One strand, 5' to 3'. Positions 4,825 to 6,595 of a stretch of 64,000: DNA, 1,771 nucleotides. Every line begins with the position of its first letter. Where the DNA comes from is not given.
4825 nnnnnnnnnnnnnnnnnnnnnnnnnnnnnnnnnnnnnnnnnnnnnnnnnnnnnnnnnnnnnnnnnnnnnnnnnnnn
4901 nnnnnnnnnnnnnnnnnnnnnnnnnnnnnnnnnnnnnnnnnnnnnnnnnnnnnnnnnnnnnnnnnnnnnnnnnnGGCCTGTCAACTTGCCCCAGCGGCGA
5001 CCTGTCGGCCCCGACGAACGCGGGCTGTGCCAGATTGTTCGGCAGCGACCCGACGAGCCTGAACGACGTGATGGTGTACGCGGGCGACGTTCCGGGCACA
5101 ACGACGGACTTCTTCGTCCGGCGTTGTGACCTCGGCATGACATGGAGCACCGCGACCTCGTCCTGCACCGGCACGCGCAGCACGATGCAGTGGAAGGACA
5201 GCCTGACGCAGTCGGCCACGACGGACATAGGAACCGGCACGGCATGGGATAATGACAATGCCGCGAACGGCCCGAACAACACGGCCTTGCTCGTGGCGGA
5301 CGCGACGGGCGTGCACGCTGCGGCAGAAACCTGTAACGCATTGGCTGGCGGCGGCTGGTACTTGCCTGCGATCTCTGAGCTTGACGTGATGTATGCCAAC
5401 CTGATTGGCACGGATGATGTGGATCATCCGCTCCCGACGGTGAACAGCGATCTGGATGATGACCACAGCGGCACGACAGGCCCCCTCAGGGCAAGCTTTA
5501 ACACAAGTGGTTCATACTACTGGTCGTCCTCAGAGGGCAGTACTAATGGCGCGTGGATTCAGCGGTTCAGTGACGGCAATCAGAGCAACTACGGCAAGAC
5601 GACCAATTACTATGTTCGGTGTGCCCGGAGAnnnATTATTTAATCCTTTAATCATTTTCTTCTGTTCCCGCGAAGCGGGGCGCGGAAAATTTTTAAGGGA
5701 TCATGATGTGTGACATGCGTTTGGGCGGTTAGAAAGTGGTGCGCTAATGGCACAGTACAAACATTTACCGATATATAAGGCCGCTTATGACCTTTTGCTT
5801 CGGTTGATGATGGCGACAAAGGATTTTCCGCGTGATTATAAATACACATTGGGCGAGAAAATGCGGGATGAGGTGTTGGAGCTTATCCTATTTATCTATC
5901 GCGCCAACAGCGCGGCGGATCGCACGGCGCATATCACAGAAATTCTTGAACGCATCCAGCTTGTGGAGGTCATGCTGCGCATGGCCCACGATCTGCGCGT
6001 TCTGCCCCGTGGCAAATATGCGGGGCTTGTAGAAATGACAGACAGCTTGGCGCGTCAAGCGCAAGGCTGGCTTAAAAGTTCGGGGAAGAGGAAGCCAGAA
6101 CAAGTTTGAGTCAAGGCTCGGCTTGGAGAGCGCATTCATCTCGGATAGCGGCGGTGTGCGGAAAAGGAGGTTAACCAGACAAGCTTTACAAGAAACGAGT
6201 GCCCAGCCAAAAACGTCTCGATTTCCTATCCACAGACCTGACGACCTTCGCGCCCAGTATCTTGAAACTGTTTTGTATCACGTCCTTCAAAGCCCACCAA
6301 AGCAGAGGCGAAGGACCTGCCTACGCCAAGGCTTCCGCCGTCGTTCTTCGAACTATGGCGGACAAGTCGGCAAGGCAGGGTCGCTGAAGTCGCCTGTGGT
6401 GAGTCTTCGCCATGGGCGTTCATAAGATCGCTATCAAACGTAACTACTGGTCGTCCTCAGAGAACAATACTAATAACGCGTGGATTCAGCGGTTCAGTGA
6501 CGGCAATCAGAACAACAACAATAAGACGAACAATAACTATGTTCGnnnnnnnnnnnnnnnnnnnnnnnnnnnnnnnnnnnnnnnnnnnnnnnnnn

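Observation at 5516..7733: Complete diversity-generating retroelement with adenine-specific TR-to-VR mismatches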

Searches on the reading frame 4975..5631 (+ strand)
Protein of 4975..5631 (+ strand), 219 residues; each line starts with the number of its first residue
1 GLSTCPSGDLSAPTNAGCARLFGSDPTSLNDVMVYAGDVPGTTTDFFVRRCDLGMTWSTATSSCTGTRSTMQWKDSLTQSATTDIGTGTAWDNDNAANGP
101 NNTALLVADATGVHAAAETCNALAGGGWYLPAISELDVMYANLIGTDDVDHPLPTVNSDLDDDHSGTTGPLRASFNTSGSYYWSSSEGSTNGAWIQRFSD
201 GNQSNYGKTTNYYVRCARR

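Call 85: predict_structure(alignment_id=A3)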
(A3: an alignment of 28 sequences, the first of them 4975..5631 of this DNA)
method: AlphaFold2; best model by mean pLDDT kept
length: 219 residues; sequences in the alignment: 28
mean_pLDDT: 88.7   pTM: 0.89
mean pLDDT of the five models: 88.7, 87.4, 87.0, 85.5, 81.7
residues with pLDDT >= 90: 122; 70-90: 79; 50-70: 18; < 50: 0
segments of 3 or more residues with pLDDT < 50: none
pLDDT, mean of each block of 10 residues (from residue 1): 72 66 87 90 90 89 87 97 96 96 98 97 94 95 87 88 72 70 97 94 96 95
secondary structure, 60 per line:
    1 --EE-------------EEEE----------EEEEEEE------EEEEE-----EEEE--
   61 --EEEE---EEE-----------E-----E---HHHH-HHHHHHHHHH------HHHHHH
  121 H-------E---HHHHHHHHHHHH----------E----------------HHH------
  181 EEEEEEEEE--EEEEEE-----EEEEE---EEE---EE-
elements in order: E18-21 E32-38 E45-49 E55-58 E63-66 E70-72 H94-97 H99-108 H115-121 H133-144 E181-189 E192-197 E203-207 E211-213

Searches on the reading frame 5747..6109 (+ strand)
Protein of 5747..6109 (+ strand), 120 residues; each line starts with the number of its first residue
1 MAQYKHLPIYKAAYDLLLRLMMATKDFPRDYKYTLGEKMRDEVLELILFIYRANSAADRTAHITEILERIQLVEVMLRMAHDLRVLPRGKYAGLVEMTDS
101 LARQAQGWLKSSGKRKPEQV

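Call 8: search_protein_families(library=pfam, proteins=[window:5747-6109:+], max_evalue=0.01)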
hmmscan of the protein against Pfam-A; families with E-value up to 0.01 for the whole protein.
window:5747-6109:+ (120 aa): 2 families
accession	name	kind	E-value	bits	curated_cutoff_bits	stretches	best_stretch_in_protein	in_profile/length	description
PF22296.2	bAvd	-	5.3e-15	56.3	40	1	12-111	6-106/107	bAvd-like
PF05635.17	23S_rRNA_IVP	-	0.0025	18.5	33.8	0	6-104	2-103/106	23S rRNA-intervening sequence protein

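Call 9: search_protein_families(library=ncbifam, proteins=[window:5747-6109:+], max_evalue=0.01)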
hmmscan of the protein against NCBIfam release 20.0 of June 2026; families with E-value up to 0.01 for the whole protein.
window:5747-6109:+ (120 aa): 2 families
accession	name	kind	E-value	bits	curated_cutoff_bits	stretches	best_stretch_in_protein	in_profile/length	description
NF033474.1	DivGenRetAVD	equivalog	2e-14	53.8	80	1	7-110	1-104/104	diversity-generating retroelement protein Avd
NF008911.0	PRK12275.1-2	subfamily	0.0065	16.9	137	0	1-42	1-42/118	hypothetical protein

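Call 13: search_solved_structures(query=window:5747-6109:+, max_evalue=0.1)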
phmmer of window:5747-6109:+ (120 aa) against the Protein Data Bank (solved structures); distinct sequences matched with E-value up to 0.1: 0.

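Call 64: find_encoding_contigs(protein=window:5747-6109:+, flank=8000, max_places=10)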
Protein window:5747-6109:+ (120 aa): no gene with exactly this product is on record in the collection.

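Call 86: search_protein_families(library=padloc, proteins=[window:5747-6109:+], max_evalue=0.01)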
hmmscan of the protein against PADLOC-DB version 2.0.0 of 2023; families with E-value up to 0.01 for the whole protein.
window:5747-6109:+ (120 aa): 0 families

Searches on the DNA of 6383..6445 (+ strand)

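Call 78: build_rna_model(alignment_id=A4, structure=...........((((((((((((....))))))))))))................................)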
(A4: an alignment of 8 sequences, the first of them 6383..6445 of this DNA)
Model R1 built from alignment A4 (8 sequences, 71 columns); structure: as given.
model positions 64; base pairs 12; branch points 0; effective number of sequences 7.54; information 0.875 bits per position. Calibrated on 0.2 Mb of random sequence (short: E-values are rough).
structure used (alignment columns):
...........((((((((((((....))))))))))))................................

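Call 80: search_with_rna_model(model_id=R1, sources=[window, L001, L002, L003, L004, L005, L006, L007, L008, L009, L010, L011, L012, L013, L014, L015, L016, L017, L018, L019, L020, L021, L022, L023, L024, L025, L026, L027, L028, L029, L030, L031, L032, L033, L034, L035, L036, L037, L038, L039, L040, L041, L042, L043, L044, L045, L046, L047, L048, L049, L050, L051, L052, L053, L054, L055, L056, L057, L058, L059, L060, L061, L062, L063, L064, L065, L066, L067, L068, L069, L070, L071, L072, L073, L074, L075, L076, L077, L078, L079, L087, L088], max_evalue=1, make_alignment=true)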
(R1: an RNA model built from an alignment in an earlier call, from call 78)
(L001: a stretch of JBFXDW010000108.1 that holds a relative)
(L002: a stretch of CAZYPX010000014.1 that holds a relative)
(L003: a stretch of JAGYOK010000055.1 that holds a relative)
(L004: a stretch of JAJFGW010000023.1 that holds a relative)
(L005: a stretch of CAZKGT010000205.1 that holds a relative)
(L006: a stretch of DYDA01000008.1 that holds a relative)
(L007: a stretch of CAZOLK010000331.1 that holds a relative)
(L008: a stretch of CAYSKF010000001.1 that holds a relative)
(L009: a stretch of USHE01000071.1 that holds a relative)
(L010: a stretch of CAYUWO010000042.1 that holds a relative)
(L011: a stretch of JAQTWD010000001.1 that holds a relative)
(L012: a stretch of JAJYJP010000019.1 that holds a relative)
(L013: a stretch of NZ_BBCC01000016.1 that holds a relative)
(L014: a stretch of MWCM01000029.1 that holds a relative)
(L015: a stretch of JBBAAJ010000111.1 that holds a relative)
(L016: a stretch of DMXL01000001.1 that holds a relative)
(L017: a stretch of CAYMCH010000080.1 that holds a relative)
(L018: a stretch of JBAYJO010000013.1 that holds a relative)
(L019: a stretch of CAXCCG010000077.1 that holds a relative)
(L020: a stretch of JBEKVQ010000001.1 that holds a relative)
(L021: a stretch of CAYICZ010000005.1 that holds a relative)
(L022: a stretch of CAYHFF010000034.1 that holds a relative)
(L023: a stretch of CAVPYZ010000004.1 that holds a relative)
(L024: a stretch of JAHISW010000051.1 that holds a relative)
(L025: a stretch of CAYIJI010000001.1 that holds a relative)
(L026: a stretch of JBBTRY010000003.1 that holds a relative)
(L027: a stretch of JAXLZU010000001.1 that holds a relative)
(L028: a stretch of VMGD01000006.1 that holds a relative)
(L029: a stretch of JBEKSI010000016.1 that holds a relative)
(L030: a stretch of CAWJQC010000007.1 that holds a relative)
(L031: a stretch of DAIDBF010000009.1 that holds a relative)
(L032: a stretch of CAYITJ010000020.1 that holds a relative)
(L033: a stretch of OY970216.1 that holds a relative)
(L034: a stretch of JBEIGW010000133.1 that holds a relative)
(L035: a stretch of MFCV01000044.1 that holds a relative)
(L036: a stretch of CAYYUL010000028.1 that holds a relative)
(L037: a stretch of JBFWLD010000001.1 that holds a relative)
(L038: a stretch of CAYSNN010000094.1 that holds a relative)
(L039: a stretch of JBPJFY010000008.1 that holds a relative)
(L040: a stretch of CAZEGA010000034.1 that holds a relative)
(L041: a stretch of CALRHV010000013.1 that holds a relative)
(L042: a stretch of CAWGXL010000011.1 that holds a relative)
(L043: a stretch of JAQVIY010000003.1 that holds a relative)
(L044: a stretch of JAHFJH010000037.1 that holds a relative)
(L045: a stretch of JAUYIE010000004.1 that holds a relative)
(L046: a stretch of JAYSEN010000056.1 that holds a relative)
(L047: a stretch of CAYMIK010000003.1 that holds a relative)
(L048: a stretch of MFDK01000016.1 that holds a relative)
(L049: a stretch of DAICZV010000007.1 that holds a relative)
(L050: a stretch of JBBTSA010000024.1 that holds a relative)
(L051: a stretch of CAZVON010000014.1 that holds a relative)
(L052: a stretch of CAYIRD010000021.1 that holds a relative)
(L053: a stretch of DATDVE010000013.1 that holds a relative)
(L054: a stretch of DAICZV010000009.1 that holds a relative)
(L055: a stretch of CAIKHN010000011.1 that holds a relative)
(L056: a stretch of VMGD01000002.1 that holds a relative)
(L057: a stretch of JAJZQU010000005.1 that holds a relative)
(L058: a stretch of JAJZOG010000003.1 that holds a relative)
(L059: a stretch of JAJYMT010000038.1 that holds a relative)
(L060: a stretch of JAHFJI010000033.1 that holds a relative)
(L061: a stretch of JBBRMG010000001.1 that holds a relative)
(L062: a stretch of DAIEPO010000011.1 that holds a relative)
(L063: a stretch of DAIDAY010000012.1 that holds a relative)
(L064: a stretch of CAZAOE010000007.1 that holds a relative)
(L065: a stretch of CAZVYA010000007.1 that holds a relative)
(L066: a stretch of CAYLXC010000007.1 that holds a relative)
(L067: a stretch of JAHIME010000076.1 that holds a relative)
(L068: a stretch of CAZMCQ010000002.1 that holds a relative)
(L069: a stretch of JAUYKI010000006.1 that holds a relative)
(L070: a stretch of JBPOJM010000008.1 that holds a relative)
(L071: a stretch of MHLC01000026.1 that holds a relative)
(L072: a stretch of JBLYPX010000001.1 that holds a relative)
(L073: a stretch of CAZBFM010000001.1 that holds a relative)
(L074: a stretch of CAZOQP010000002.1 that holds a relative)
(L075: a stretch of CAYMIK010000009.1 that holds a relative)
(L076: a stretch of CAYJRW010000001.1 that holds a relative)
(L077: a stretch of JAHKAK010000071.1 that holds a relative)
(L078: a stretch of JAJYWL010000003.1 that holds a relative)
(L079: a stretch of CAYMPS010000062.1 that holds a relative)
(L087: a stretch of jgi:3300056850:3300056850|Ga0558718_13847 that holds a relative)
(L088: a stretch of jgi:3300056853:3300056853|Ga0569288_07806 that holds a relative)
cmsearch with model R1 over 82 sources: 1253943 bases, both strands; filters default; matches with E-value up to 1: 14.
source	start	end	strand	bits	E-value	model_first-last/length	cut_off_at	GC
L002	7441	7503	+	73.2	2.3e-17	1-64/64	no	0.54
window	6383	6445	+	73.1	2.4e-17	1-64/64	no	0.51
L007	1337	1400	-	73.1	2.6e-17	1-64/64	no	0.48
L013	9785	9848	+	71.6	6.7e-17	1-64/64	no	0.52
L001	1569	1632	+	70.1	1.8e-16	1-64/64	no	0.47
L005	2076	2139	+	69.9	2.1e-16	1-64/64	no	0.67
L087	11836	11899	+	69.1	3.4e-16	1-64/64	no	0.48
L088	4041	4104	+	69.1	3.4e-16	1-64/64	no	0.48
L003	347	410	+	67.3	1.2e-15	1-64/64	no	0.42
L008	9793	9856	+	55.2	3.2e-12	1-64/64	no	0.44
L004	11297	11358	-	42.7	1.2e-08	1-64/64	no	0.53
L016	20173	20202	+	16.6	0.35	1-64/64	no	0.57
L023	9712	9781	+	16.1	0.47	9-59/64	no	0.46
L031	11532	11582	+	15.2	0.86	1-64/64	no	0.61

Alignment A5: 14 matches aligned to the model, 86 columns, each read 5' to 3' on its own strand. Consensus structure (alignment columns), stored with it:
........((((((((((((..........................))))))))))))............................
